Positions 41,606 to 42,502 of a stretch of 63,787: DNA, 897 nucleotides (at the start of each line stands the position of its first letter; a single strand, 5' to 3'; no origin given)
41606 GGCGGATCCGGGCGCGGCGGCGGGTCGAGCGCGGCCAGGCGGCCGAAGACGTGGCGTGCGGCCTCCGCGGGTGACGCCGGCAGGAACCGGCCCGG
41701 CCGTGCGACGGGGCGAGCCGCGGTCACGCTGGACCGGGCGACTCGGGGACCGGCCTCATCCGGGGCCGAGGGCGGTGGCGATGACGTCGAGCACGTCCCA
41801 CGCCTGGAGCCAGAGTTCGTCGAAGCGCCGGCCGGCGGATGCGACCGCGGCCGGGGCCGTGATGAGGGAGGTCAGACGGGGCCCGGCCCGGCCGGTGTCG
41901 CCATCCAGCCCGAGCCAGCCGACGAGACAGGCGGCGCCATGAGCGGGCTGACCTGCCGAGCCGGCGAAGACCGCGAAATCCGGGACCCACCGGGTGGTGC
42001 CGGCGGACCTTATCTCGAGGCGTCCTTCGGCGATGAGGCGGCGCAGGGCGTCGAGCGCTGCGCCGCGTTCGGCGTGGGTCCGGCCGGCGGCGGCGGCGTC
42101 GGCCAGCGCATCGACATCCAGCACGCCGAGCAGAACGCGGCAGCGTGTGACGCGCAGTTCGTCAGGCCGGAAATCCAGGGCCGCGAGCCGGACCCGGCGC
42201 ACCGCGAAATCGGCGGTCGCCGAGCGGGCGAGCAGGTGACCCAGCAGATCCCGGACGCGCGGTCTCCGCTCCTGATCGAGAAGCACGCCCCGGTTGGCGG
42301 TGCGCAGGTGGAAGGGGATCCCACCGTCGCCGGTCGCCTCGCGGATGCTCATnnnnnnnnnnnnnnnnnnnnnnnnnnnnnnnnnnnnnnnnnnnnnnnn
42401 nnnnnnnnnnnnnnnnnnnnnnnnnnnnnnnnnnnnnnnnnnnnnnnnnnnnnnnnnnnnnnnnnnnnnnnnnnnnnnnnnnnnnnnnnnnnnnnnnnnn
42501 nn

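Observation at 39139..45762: Methyltransferase / lysine-free small protein / SNF2 helicase cassette that fits no described defence family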

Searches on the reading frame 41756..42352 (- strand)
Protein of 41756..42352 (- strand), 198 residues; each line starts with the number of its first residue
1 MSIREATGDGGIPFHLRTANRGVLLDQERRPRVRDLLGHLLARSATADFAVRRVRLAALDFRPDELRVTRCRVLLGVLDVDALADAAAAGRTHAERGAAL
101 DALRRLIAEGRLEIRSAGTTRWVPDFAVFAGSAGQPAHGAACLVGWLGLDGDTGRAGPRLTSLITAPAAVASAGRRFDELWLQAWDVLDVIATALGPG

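Call 6: search_protein_families(library=pfam, proteins=[window:41756-42352:-], max_evalue=0.1)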
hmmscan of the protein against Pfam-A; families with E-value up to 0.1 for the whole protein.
window:41756-42352:- (198 aa): 0 families

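Call 7: search_protein_families(library=padloc, proteins=[window:41756-42352:-], max_evalue=0.1)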
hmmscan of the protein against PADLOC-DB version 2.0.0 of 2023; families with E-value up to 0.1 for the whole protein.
window:41756-42352:- (198 aa): 0 families

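Call 8: search_protein_families(library=ncbifam, proteins=[window:41756-42352:-], max_evalue=0.1)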
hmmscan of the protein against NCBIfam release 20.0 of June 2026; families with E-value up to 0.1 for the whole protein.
window:41756-42352:- (198 aa): 0 families

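Call 11: find_homologous_proteins(query=window:41756-42352:-)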
Query window:41756-42352:- (198 aa): 46 proteins with E <= 0.001 among 8000 candidates.
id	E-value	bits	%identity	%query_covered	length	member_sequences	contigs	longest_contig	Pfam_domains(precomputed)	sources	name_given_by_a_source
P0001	2.0e-119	414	99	100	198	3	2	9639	-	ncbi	-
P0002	1.1e-62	229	69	90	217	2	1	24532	-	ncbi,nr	ncbi:MAG: hypothetical protein L0271_21675 [Gemmatimonadetes bacterium]|nr:hypothetical protein [Gem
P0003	2.7e-62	228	64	88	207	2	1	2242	-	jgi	-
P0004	1.2e-59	219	64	89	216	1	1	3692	-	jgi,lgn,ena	-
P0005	1.8e-46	176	53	97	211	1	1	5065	-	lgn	-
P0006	2.4e-46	176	57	89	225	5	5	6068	-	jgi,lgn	jgi:hypothetical protein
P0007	4.5e-46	175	57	96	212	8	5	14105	-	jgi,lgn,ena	jgi:hypothetical protein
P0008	1.4e-45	174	58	88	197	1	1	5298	-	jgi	jgi:hypothetical protein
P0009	8.3e-45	171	55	90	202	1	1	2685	-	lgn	-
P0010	1.3e-43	167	56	89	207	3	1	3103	-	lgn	-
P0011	4.9e-35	139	49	91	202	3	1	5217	-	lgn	-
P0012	1.5e-32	131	46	90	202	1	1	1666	-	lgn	-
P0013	3.8e-32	130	45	86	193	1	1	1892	-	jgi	jgi:hypothetical protein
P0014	3.8e-28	117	44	87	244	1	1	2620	-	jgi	jgi:hypothetical protein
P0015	3.8e-28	117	43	89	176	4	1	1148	-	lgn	-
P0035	9.2e-20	89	42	88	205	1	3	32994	-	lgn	-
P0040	3.6e-18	84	40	87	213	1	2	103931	-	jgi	jgi:hypothetical protein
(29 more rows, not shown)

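Call 13: find_encoding_contigs(protein=P0040, flank=10000, max_places=2)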
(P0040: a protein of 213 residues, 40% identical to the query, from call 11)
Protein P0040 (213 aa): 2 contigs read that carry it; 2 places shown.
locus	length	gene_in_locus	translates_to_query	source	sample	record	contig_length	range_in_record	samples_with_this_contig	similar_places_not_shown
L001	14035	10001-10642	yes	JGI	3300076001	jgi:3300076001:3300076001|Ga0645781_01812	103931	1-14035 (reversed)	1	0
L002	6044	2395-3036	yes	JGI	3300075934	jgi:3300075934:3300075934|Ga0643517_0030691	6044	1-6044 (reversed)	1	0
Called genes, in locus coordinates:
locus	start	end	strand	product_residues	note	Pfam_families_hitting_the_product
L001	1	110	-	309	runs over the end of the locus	PF12706:Lactamase_B_2 (faint)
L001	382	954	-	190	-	-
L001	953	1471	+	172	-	PF07228:SpoIIE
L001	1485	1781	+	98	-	PF01883:FeS_assembly_P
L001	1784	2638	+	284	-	PF12146:Hydrolase_4, PF00561:Abhydrolase_1, PF12697:Abhydrolase_6, PF03096:Ndr, PF08386:Abhydrolase_4 (weak)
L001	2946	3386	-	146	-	PF03989:DNA_gyraseA_C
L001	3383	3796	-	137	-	PF03989:DNA_gyraseA_C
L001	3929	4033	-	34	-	-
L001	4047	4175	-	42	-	-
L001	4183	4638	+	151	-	-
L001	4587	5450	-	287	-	PF00521:DNA_topoisoIV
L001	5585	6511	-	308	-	PF01619:Pro_dh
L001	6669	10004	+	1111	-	PF02384:N6_Mtase (faint), PF20473:MmeI_Mtase (weak), PF07669:Eco57I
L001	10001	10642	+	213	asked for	-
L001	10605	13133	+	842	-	PF00176:SNF2-rel_dom, PF00271:Helicase_C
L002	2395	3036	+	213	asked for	-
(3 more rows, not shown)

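Call 14: find_encoding_contigs(protein=P0035, flank=10000, max_places=2)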
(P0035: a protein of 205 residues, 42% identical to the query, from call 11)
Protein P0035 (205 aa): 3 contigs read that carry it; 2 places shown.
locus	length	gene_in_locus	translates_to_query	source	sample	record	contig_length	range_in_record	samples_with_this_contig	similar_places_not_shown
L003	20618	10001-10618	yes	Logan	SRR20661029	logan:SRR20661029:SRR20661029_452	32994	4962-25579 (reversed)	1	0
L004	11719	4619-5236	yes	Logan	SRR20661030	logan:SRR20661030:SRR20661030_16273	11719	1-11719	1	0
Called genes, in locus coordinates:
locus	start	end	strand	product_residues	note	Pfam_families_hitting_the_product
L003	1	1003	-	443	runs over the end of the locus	PF07980:SusD_RagB (weak)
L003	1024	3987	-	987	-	PF13620:CarboxypepD_reg, PF13715:CarbopepD_reg_2, PF07715:Plug, PF00593:TonB_dep_Rec_b-barrel, PF14905:OMP_b-brl_3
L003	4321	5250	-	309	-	PF01619:Pro_dh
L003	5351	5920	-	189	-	PF14325:DUF4383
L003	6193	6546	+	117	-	PF01588:tRNA_bind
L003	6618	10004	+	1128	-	PF20473:MmeI_Mtase (weak), PF07669:Eco57I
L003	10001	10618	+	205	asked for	-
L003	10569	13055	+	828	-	PF00270:DEAD (faint), PF04851:ResIII (faint), PF13401:AAA_22 (weak), PF00176:SNF2-rel_dom (weak), PF00271:Helicase_C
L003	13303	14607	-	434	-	PF00930:DPPIV_N (faint), PF26549:Tricorn_N, PF26550:Tricorn_2nd, PF26549:Tricorn_N (weak), PF26550:Tricorn_2nd (weak), PF26549:Tricorn_N, PF07676:PD40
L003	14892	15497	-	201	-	-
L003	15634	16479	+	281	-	PF01925:TauE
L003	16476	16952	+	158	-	-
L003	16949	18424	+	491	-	PF00753:Lactamase_B, PF00581:Rhodanese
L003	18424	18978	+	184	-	PF04143:Sulf_transp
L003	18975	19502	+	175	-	PF04143:Sulf_transp, PF20398:DUF6691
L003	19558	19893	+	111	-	PF12840:HTH_20, PF01022:HTH_5, PF12802:MarR_2, PF09339:HTH_IclR (weak), PF01978:TrmB (weak)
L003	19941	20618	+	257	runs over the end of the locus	PF00561:Abhydrolase_1, PF12697:Abhydrolase_6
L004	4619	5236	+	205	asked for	-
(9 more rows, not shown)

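Call 24: find_related_loci(query=A2, collection=genome_contigs, flank=10000)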
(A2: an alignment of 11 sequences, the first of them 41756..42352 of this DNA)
Query A2 (198 aa) in genome_contigs; peptide patterns used: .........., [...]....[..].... (x = any residue, [..] = any of these).
71 stretches matched a pattern; 12 encode a relative of the query (tblastn E <= 1e-3); 12 distinct loci.
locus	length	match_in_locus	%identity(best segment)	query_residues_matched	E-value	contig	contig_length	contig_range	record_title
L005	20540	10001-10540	56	20-196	3e-43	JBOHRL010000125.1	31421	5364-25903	MAG: Longimicrobiales bacterium isolate M3-S_metabat2.bin.202_sub k127_2508776, whole genome shotgun sequence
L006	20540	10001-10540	44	23-195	2e-30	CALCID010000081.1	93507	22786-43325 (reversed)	MAG TPA_asm: uncultured bacterium isolate SRR5251193_bin.0_CONCOCT_v1.1_MAG genome assembly, contig: ERZ795068.390, whol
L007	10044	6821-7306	43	24-195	1e-29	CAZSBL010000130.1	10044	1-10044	MAG TPA_asm: uncultured Gemmatimonadaceae bacterium isolate binchicken_co17_384 genome assembly, contig: NODE_14222_leng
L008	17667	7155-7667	42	18-195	1e-29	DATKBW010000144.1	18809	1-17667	MAG TPA_asm: Longimicrobiales bacterium isolate SMAG_U14430 k141_385932, whole genome shotgun sequence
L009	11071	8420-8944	45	23-196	1e-26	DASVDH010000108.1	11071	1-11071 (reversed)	MAG TPA_asm: Longimicrobiales bacterium isolate SMAG_U2028 k141_1494856, whole genome shotgun sequence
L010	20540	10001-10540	39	4-195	3e-26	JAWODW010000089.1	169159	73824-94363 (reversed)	MAG: Longimicrobiales bacterium isolate BLK5-2.bin.65 k191_1636234, whole genome shotgun sequence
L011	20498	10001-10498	41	23-195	1e-25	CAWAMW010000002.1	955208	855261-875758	MAG: uncultured Gemmatimonadales bacterium isolate MFD01721.bin.1.240 genome assembly, contig: contig_10215, whole genom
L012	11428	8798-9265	43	33-195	2e-25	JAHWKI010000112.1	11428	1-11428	MAG: Gemmatimonadetes bacterium isolate 0813_bin10 NODE_2256_length_11428_cov_10.468390, whole genome shotgun sequence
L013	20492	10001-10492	43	17-191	5e-25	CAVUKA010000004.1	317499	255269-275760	MAG: uncultured Gemmatimonadales bacterium isolate MFD01721.bin.1.169 genome assembly, contig: contig_48079, whole genom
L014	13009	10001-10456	41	40-195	3e-18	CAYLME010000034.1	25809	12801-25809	MAG TPA_asm: uncultured Gemmatimonadaceae bacterium isolate binchicken_co350_48 genome assembly, contig: NODE_2492_lengt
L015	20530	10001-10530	49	13-195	6e-18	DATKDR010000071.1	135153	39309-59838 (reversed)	MAG TPA_asm: Longimicrobiales bacterium isolate SMAG_U14478 k141_142309, whole genome shotgun sequence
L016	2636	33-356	38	80-195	2e-10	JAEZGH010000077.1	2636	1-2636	MAG: Bacteroidetes bacterium isolate OH_CBrB_8 k127_3090783, whole genome shotgun sequence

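Call 26: predict_structure(alignment_id=A1)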
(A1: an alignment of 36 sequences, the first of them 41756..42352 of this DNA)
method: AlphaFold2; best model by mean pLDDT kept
length: 198 residues; sequences in the alignment: 36
mean_pLDDT: 85.5   pTM: 0.82
mean pLDDT of the five models: 85.5, 84.8, 84.5, 84.3, 84.1
residues with pLDDT >= 90: 122; 70-90: 45; 50-70: 21; < 50: 10
segments of 3 or more residues with pLDDT < 50: 1-9
pLDDT, mean of each block of 10 residues (from residue 1): 43 57 86 91 95 80 93 93 90 92 95 92 92 66 92 80 94 97 96 86
secondary structure, 60 per line:
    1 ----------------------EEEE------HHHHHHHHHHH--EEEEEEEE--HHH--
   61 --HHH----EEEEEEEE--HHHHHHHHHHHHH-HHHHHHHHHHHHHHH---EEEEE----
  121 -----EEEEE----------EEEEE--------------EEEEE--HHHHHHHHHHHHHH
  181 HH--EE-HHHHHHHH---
elements in order: E23-26 H33-43 E46-53 E70-77 H80-92 H94-108 E112-116 E126-130 E141-145 E160-164 H167-182 H188-195

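Call 28: fold_search(model_id=the predicted structure, library=pdb)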
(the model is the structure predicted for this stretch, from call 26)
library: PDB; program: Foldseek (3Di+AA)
matches with E <= 10: 306; with E <= 0.001: 33
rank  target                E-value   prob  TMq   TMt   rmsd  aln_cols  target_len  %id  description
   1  4rct_A                4.4e-06  1.00  0.54  0.34   4.8       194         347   12  Crystal structure of R-protein of NgoAVII restriction endonuclease (released 2014-12-24)
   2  4urj_D                4.9e-06  1.00  0.53  0.59   5.5       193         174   14  Crystal structure of human BJ-TSA-9 (released 2014-10-01)
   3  7clg_B                6.7e-06  1.00  0.56  0.15   4.1       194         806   12  Crystal structure of the ATP-dependent restriction endonuclease SauUSI (released 2021-01-20)
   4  4urj_C                8.5e-06  1.00  0.49  0.56   8.9       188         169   15  Crystal structure of human BJ-TSA-9 (released 2014-10-01)
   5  7clg_A                9.0e-06  1.00  0.59  0.16   5.0       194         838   12  Crystal structure of the ATP-dependent restriction endonuclease SauUSI (released 2021-01-20)
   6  4urj_A                9.0e-06  1.00  0.54  0.62   4.6       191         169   16  Crystal structure of human BJ-TSA-9 (released 2014-10-01)
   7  5bpi_C                2.0e-05  1.00  0.50  0.40   4.9       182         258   13  Structure of TrmBL2, an archaeal chromatin protein, shows a novel mode of DNA binding. (released 2015-09-02)
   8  4urj_B                2.1e-05  1.00  0.54  0.60   5.7       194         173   15  Crystal structure of human BJ-TSA-9 (released 2014-10-01)
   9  5bpi_D                3.4e-05  1.00  0.48  0.39   4.7       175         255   13  Structure of TrmBL2, an archaeal chromatin protein, shows a novel mode of DNA binding. (released 2015-09-02)
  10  5bpd_C                4.3e-05  1.00  0.47  0.37   5.2       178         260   13  Structure of TrmBL2, an archaeal chromatin protein, shows a novel mode of DNA binding. (released 2015-09-02)
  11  5box_A                4.6e-05  1.00  0.50  0.39   6.8       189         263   14  Structure of TrmBL2, an archaeal chromatin protein, shows a novel mode of DNA binding. (released 2015-09-02)
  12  9fhk_A                7.0e-05  1.00  0.53  0.33   5.7       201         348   11  Structure of the F13 protein of Vaccinia virus (P21 crystal form) (released 2025-03-12)
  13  5bpd_D                7.0e-05  1.00  0.49  0.39   5.3       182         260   13  Structure of TrmBL2, an archaeal chromatin protein, shows a novel mode of DNA binding. (released 2015-09-02)
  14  5qhm                  8.4e-05  1.00  0.53  0.63   5.0       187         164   12  PanDDA analysis group deposition of models with modelled events (e.g. bound ligands) -- Crystal Structure of human FAM83 (released 2018-12-19)
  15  4gel_A                8.4e-05  1.00  0.48  0.50   6.0       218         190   11  Crystal structure of Zucchini (released 2012-10-17)
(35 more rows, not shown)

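Call 30: search_solved_structures(query=A1, max_evalue=10, show_alignments=3)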
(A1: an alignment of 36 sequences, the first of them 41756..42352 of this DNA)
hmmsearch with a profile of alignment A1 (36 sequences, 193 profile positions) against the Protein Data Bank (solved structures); distinct sequences matched with E-value up to 10: 0.

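Call 40: search_protein_representatives(alignment_id=A1)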
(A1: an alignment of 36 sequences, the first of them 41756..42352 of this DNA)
Query: 36 sequences, 193 profile positions. Proteins with E-value up to 0.001 (for the whole library): 251; up to 1e-10: 199; up to 1e-30: 128. The best 150 are listed.
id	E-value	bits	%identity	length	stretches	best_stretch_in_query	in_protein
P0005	4.5e-65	235.1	-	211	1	4-177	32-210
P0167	1.3e-63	230.3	-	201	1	8-188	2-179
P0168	5.3e-62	225.1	-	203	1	6-187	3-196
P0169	5.5e-61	221.7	-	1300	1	4-181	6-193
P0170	7.9e-61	221.2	-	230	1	3-187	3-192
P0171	1.8e-60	220.0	-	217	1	5-182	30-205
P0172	1.8e-59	216.8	-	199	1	6-188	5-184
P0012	4.3e-59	215.6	-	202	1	4-179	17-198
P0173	1.4e-58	213.9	-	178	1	5-179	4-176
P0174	1.5e-58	213.8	-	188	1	1-178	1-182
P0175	4.4e-58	212.3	-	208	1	6-182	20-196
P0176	1.2e-57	210.8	-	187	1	1-181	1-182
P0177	1.3e-57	210.8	-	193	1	7-180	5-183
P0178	1.6e-57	210.5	-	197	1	7-179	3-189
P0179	5.0e-57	208.8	-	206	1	6-179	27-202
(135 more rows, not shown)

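Call 57: find_related_loci(query=A2, collection=viral_contigs, flank=5000)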
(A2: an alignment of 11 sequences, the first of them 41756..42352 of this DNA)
Query A2 (198 aa) in viral_contigs; peptide patterns used: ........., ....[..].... (x = any residue, [..] = any of these).
10 stretches matched a pattern, but none encodes a relative of the query by tblastn (E <= 1e-3).

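Call 58: search_dna_similar(query=window:41756-42352:-, collection=plasmids, mode=protein, max_evalue=0.001)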
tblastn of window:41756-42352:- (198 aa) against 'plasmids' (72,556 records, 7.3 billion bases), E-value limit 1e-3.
No match.

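Call 73: search_protein_families(library=pfam, alignment_id=A1, max_evalue=10)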
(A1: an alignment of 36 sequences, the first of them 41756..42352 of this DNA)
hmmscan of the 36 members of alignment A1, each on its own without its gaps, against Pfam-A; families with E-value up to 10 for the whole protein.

A. member 1, window:41756-42352:- (198 aa): 0 families

B. families by the number of members that match (of 36 scanned): 3 families
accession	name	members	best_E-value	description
PF09129.16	Chol_subst-bind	1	0.0048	Cholesterol oxidase, substrate-binding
PF07364.17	DUF1485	1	0.078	Metallopeptidase family M81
PF20093.5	DUF6484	1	0.12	Domain of unknown function (DUF6484)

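Call 91: find_homologous_proteins(query=L003:4321-5250:-, max_evalue=1e-40)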
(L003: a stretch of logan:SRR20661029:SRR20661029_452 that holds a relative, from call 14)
Query L003:4321-5250:- (309 aa): 7881 proteins with E <= 1e-40 among 8000 candidates; the best 120 are listed.
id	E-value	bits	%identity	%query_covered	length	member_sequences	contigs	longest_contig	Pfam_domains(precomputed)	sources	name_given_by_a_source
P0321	1.1e-171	588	87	100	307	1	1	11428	PF01619.25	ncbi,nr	ncbi:MAG: proline dehydrogenase family protein [Gemmatimonadetes bacterium]|nr:proline dehydrogenase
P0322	6.0e-170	582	86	100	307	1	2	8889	PF01619.25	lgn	-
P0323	3.1e-160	551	86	94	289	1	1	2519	PF01619.25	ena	-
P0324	7.0e-160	549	79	100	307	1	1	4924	PF01619.25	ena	-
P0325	5.8e-152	523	77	100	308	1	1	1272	PF01619.25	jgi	jgi:proline dehydrogenase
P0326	7.7e-152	523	81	90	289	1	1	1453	PF01619.25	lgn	-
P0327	1.0e-149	516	78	100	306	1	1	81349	PF01619.25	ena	-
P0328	2.7e-149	515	76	100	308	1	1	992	PF01619.25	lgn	-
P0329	8.6e-149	513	75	100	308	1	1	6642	PF01619.25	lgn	-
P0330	1.3e-148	512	78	100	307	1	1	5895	PF01619.25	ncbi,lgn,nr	ncbi:MAG TPA: proline dehydrogenase family protein [Longimicrobiales bacterium]|nr:proline dehydroge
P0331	1.5e-148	512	77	99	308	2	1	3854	PF01619.25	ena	-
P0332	2.4e-147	508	75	96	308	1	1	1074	PF01619.25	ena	-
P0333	5.9e-147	507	74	100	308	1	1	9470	PF01619.25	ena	-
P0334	1.2e-146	506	75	99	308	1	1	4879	PF01619.25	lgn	-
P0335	3.4e-146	504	76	100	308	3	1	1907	PF01619.25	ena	-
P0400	1.7e-121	423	63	100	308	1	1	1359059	PF01619.25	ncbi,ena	-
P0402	5.7e-121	422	68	99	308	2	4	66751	PF01619.25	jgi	jgi:proline dehydrogenase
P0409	2.1e-115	403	71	89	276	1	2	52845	PF01619.25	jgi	jgi:proline dehydrogenase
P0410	5.1e-114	399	63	99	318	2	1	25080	PF01619.25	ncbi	-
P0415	6.9e-100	352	58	99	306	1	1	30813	PF01619.25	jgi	jgi:proline dehydrogenase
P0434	1.7e-89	318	53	100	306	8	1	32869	PF01619.25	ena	-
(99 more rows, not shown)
